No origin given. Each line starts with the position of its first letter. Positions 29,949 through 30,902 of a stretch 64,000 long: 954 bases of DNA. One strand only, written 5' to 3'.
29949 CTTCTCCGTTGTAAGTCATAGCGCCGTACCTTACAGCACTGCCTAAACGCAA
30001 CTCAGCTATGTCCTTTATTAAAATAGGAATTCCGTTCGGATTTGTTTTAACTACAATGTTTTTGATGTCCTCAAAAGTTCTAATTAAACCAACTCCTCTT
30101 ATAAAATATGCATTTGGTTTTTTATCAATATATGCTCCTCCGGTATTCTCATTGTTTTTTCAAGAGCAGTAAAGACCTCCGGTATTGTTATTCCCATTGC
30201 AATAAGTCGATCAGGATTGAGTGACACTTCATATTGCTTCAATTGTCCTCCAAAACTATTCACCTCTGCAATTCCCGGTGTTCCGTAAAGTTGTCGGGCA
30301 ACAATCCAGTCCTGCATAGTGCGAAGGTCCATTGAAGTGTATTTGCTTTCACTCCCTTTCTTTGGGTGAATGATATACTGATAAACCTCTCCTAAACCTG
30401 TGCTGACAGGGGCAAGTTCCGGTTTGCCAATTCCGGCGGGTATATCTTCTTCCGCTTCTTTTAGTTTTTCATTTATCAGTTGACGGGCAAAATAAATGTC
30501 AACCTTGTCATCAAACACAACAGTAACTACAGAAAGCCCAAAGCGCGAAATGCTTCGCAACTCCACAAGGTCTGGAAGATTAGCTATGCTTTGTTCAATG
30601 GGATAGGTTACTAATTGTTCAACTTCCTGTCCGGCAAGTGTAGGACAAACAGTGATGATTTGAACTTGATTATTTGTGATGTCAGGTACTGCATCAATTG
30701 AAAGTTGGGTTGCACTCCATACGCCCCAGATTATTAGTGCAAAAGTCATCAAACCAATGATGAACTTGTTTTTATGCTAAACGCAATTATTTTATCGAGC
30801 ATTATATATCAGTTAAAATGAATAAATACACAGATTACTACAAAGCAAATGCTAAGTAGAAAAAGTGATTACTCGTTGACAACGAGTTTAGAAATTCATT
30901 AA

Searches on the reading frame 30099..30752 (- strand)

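Call 38: search_protein_families(library=pfam, proteins=[window:30099-30752:-], max_evalue=0.001)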
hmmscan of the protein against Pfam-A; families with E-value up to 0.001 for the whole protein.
window:30099-30752:- (217 aa): 1 family
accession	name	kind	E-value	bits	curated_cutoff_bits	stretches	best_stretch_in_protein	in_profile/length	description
PF00873.25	ACR_tran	-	1.5e-49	169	28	1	1-200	14-210/1021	AcrB/AcrD/AcrF family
